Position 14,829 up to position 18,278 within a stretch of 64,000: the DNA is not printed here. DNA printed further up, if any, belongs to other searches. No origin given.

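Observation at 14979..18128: A giant c-type cytochrome with 41 CxxCH motifs built from about 20 tandem two-heme modules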

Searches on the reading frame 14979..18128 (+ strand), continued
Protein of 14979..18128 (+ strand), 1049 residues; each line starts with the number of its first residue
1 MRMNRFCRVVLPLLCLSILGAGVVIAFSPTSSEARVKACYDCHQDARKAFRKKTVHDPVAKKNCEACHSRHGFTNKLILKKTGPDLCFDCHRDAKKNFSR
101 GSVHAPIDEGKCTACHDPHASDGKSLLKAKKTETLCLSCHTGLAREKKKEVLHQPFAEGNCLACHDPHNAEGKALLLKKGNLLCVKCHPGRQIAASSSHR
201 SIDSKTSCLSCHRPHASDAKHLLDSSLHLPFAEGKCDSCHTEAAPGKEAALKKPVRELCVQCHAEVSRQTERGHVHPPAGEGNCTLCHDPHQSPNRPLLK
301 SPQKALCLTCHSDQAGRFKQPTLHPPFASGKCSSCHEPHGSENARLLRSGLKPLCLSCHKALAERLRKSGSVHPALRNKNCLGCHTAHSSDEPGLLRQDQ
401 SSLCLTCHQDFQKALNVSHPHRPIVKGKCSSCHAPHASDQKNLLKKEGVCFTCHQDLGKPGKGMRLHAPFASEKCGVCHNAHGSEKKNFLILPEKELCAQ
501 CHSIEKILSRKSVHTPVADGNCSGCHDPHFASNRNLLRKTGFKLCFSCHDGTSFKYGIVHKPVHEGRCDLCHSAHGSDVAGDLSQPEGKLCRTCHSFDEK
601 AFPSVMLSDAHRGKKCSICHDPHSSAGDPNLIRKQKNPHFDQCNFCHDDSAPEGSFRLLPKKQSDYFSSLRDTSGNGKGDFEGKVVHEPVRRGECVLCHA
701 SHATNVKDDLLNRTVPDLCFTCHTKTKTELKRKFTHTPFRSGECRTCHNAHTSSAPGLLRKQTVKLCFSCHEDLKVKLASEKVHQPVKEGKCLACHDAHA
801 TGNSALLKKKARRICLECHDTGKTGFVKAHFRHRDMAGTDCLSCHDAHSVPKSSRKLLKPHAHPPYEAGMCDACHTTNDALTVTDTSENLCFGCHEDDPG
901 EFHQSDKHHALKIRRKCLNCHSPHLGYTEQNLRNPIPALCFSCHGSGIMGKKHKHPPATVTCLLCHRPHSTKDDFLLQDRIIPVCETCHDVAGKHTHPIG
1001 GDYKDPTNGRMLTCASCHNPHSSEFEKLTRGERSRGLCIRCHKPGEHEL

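Call 38: predict_structure(alignment_id=A2)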
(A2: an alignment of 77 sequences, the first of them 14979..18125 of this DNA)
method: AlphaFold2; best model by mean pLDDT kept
length: 1049 residues; sequences in the alignment: 77
mean_pLDDT: 82.9   pTM: 0.57
mean pLDDT of the five models: 82.9, 82.6, 82.1, 76.3, 75.3
residues with pLDDT >= 90: 482; 70-90: 362; 50-70: 162; < 50: 43
segments of 3 or more residues with pLDDT < 50: 1-3, 28-34, 607-609, 655-657, 990-998, 1032-1038, 1043-1049
pLDDT, mean of each block of 10 residues (from residue 1): 52 65 54 62 87 93 90 72 86 89 90 91 89 85 92 93 93 91 86 68 75 92 90 87 79 91 94 95 94 91 94 88 94 96 96 94 94 88 94 94 91 91 91 95 91 87 91 92 93 95 92 91 93 91 79 78 89 92 90 78 51 73 89 85 58 51 64 56 89 86 81 90 91 92 93 93 93 92 94 95 93 92 86 71 93 93 92 78 78 77 74 73 92 87 73 79 80 58 60 45 58 60 73 47 42
secondary structure, 60 per line:
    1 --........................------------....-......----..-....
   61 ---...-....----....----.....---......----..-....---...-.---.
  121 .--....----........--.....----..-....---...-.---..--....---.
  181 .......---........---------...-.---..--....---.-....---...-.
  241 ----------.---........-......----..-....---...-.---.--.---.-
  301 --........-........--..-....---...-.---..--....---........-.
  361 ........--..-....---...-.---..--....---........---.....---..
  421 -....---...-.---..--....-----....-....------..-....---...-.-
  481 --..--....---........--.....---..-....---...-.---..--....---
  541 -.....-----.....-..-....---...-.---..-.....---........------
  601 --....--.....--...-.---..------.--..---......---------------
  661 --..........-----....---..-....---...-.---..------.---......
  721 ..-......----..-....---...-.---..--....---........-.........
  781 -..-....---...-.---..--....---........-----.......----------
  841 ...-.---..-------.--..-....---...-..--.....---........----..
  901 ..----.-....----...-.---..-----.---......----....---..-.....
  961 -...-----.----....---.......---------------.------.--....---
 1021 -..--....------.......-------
elements in order (helices of 4 or more, strands of 3 or more residues): H3-26 H39-42 H44-49 H57-60 E68-71 E76-79 H84-88 H92-97 H105-108 H132-139 H142-146 H154-157 H180-187 H191-198 H229-232 H255-262 H264-269 H277-280 H303-310 H312-319 H325-328 H351-358 H360-368 H374-377 H400-407 H411-415 H422-425 H450-453 H455-458 H468-471 H494-501 H504-508 H515-518 H542-546 H552-556 H561-564 H587-594 H603-606 H609-613 H640-645 H663-672 H678-681 H688-691 H715-722 H724-729 H737-740 H763-770 H772-780 H785-788 H811-818 H824-830 H864-867 E879-883 H887-894 H899-902 H909-912 H936-941 H946-949 H956-960 H975-978 H982-988 H1014-1017 H1026-1029 H1036-1042

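Call 42: fold_search(model_id=the predicted structure, library=pdb)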
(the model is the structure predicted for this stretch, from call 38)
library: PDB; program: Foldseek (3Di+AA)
matches with E <= 10: 9; with E <= 0.001: 1
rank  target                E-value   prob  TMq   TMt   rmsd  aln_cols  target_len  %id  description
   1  6r2q_A                4.0e-06  1.00  0.19  0.65   5.7       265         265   26  Structure of the Mtr complex (released 2020-04-22)
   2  1h29_B                6.6e-01  0.02  0.06  0.10  27.8       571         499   17  Sulfate respiration in Desulfovibrio vulgaris Hildenborough: Structure of the 16-heme Cytochrome c HmcA at 2.5 A resol (released 2002-10-02)
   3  2ozy                  2.0e+00  0.15  0.08  0.38   7.7       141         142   20  Crystal structure of E.coli nrfB (released 2007-08-07)
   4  1jrx_A                2.5e+00  0.08  0.06  0.10  11.2       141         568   19  Crystal structure of Arg402Ala mutant flavocytochrome c3 from Shewanella frigidimarina (released 2001-11-02)
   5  7cun_E                5.3e+00  0.01  0.05  0.06  16.1       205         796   16  The structure of human Integrator-PP2A complex (released 2020-11-25)
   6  9fqr_Xl               6.6e+00  0.01  0.07  0.06  28.6       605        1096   12  96-nm repeat of axonemal doublet microtubules from bovine sperm (released 2025-03-26)
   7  9sob_A48              9.2e+00  0.01  0.05  0.07  18.3       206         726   11  Structural Model of the Nuclear Pore Complex in Arabidopsis thaliana (released 2025-11-05)
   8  9sob_A                9.7e+00  0.01  0.05  0.07  17.9       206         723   11  Structural Model of the Nuclear Pore Complex in Arabidopsis thaliana (released 2025-11-05)
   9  9c6q_C                9.7e+00  0.01  0.07  0.06  22.8       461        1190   10  Structure of V. cholerae monomeric DdmD bound with ssDNA (released 2024-08-21)

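Call 67: search_protein_families(library=pfam, proteins=[L013:8506-10014:+, L013:3462-5555:+, L013:6258-7769:+], max_evalue=0.001)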
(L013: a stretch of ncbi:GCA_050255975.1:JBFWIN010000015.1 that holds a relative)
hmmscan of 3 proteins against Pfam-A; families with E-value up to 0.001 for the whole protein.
L013:8506-10014:+ (502 aa): 2 families
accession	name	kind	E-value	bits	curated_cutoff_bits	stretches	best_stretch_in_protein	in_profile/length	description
PF13145.12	Rotamase_2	-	5.1e-12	47.1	27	1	333-436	1-107/121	PPIC-type PPIASE domain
PF22780.1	HI0933_like_1st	-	0.00043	20.6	27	0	434-486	73-125/165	HI0933-like protein barrel and H2TH domain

L013:3462-5555:+ (697 aa): 0 families

L013:6258-7769:+ (503 aa): 0 families

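Call 88: search_protein_representatives(protein=window:14979-18125:+)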
Query: 1049 residues. Proteins with E-value up to 0.001 (for the whole library): 5795; up to 1e-10: 3189; up to 1e-30: 708. The best 150 are listed.
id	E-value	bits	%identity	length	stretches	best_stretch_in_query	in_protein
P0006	1.9e-203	695.0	38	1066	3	21-599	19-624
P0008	1.4e-202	692.1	39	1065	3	17-534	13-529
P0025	1.9e-193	661.9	38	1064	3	3-600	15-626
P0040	1.2e-185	636.1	36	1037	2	17-832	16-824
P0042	2.8e-185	634.8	39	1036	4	19-537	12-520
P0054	1.2e-180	619.5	38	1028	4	736-1043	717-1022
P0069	5.4e-171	587.5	40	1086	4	19-511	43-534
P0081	6.5e-161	554.1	38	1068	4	38-410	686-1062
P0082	7.5e-157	540.7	35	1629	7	49-400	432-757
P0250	2.6e-136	472.7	30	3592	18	687-883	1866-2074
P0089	3.6e-125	435.8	37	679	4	4-360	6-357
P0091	3.3e-123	429.3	34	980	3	49-456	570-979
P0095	2.4e-117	409.9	38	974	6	102-374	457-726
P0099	2.1e-114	400.1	38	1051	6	54-246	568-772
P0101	1.3e-113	397.5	38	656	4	14-341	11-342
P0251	7.4e-109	381.8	39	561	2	735-1043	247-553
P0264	2.4e-86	307.2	36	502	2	685-1043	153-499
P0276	9.1e-79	282.1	42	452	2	751-1043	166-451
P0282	3.8e-76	273.5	40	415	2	685-1043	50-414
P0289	1.8e-73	264.6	40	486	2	736-1043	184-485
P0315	3.6e-68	247.0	37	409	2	752-1043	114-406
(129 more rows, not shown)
